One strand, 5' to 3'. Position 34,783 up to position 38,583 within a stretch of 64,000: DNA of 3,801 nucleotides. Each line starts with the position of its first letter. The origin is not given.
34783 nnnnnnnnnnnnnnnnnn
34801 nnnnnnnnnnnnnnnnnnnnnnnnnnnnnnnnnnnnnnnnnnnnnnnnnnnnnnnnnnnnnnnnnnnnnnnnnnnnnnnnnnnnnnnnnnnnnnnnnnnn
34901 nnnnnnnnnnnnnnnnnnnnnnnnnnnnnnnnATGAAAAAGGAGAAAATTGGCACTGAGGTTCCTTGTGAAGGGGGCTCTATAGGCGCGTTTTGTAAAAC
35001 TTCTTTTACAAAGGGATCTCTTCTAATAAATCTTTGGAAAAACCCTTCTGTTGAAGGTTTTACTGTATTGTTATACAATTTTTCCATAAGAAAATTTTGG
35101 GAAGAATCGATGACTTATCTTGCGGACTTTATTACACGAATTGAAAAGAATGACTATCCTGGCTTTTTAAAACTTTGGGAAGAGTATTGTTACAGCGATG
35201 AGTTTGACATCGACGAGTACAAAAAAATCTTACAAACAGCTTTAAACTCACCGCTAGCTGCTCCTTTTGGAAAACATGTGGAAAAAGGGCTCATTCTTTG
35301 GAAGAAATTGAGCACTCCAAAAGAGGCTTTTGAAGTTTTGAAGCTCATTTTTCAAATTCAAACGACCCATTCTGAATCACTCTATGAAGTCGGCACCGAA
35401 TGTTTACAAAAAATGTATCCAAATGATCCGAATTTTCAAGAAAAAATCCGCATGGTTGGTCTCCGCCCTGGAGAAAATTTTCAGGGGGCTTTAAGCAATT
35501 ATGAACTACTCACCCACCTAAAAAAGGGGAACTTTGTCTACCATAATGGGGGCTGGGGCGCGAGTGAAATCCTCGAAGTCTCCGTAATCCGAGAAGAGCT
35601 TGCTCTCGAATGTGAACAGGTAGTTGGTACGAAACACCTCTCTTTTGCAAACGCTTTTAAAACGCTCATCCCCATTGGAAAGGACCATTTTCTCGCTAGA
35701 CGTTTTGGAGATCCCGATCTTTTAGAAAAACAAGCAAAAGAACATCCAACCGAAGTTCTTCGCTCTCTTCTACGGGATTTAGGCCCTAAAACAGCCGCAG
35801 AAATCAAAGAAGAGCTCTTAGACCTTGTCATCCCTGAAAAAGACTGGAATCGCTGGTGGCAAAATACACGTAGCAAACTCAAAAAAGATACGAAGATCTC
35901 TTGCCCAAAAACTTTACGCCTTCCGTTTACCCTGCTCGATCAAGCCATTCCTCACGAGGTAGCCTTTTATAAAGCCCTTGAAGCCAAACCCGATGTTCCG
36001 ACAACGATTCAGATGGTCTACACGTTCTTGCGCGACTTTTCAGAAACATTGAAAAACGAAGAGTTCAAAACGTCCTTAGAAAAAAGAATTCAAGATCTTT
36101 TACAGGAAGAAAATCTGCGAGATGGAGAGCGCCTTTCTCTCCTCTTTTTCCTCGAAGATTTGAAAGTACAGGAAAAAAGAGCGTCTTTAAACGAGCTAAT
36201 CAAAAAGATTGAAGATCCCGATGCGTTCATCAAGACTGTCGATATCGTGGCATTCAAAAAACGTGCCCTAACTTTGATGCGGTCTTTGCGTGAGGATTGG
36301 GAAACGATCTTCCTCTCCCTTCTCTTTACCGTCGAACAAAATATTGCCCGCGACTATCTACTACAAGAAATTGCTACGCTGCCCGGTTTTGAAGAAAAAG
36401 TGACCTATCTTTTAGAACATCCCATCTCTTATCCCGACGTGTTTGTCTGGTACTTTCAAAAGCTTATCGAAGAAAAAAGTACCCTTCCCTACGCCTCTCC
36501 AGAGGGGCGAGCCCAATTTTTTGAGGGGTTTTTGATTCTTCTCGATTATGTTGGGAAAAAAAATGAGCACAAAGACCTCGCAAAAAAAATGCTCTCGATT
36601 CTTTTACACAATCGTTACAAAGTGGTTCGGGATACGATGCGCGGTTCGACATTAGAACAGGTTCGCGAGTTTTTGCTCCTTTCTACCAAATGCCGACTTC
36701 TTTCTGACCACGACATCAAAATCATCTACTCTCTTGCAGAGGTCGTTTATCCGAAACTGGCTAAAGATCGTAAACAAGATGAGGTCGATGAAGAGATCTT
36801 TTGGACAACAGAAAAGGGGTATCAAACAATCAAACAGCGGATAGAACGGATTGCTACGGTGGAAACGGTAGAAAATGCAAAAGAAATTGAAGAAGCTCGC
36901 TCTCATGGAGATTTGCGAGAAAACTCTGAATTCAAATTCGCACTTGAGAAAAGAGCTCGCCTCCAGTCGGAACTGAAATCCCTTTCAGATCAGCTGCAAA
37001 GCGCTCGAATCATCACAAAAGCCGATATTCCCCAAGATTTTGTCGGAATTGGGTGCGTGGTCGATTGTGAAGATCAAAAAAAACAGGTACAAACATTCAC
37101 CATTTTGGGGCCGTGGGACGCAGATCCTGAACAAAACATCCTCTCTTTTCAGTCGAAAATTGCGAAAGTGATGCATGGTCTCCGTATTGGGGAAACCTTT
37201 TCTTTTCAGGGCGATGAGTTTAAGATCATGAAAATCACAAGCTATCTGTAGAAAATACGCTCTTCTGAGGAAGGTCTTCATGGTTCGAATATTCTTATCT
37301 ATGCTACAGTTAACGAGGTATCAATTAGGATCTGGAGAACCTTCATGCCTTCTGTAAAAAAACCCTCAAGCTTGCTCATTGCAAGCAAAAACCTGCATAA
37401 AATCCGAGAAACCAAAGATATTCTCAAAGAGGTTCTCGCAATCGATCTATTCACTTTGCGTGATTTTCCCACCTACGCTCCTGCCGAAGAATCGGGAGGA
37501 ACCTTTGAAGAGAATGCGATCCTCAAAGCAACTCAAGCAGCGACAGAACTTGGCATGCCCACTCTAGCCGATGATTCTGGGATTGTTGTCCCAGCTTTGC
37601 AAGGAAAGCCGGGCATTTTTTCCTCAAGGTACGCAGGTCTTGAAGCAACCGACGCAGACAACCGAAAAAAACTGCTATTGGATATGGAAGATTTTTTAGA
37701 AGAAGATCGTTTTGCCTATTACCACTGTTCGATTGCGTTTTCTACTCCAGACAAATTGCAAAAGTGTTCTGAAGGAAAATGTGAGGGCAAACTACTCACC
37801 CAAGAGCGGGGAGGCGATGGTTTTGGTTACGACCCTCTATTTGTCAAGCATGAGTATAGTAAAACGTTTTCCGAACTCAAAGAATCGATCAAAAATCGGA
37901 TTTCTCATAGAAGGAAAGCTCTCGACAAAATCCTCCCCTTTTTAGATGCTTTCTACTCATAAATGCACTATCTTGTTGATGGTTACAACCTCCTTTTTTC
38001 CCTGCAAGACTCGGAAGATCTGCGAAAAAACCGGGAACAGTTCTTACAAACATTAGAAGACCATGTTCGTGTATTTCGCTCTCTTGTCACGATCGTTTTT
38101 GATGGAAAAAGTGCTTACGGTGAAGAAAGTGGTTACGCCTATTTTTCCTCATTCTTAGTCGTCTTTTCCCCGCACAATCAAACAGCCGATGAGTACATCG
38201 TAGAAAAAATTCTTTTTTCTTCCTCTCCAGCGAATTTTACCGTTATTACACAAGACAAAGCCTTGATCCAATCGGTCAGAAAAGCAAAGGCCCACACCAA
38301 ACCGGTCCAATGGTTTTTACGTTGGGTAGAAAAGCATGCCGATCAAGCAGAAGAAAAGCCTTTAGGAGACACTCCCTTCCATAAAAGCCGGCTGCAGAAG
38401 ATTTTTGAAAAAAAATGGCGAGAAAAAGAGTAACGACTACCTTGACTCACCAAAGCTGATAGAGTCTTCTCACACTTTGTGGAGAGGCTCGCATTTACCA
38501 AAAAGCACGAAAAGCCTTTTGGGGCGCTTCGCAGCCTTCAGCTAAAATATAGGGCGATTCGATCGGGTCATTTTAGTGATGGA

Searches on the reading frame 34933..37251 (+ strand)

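Call 36: search_protein_families(library=pfam, proteins=[window:34933-37251:+], max_evalue=0.00001)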
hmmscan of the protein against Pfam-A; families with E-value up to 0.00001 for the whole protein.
window:34933-37251:+ (772 aa): 2 families
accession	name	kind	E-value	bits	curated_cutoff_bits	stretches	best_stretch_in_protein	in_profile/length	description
PF03449.20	GreA_GreB_N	-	1.4e-17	64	24.5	1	624-693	2-71/71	Transcription elongation factor, N-terminal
PF01272.25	GreA_GreB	-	2.7e-15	56.5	26.9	1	700-769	2-76/77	Transcription elongation factor, GreA/GreB, C-term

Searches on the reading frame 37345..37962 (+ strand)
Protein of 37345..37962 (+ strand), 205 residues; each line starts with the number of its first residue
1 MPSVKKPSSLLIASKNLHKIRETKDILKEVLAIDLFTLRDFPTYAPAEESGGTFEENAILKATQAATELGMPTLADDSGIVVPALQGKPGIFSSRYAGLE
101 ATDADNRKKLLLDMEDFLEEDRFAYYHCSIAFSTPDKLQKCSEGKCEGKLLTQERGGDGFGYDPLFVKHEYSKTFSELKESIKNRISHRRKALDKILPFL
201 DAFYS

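Call 36: search_protein_families(library=pfam, proteins=[window:37345-37962:+], max_evalue=0.00001)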
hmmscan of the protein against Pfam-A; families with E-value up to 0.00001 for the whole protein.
window:37345-37962:+ (205 aa): 1 family
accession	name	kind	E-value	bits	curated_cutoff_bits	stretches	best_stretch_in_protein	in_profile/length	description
PF01725.21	Ham1p_like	-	9.9e-59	198.8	22.5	1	10-198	1-185/186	Ham1 family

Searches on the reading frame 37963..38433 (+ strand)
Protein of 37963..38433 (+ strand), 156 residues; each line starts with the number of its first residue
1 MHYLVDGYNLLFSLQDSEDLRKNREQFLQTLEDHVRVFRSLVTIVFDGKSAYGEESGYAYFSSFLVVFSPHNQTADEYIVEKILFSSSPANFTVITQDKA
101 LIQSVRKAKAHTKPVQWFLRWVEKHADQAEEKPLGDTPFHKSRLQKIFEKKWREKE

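Call 61: search_protein_families(library=pfam, proteins=[window:37963-38433:+], max_evalue=0.00001)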
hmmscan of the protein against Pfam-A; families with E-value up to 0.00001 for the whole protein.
window:37963-38433:+ (156 aa): 1 family
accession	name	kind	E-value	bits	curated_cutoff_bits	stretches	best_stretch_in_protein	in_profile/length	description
PF05991.17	NYN_YacP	-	3e-19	70.1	24.6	1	4-153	2-158/166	YacP-like NYN domain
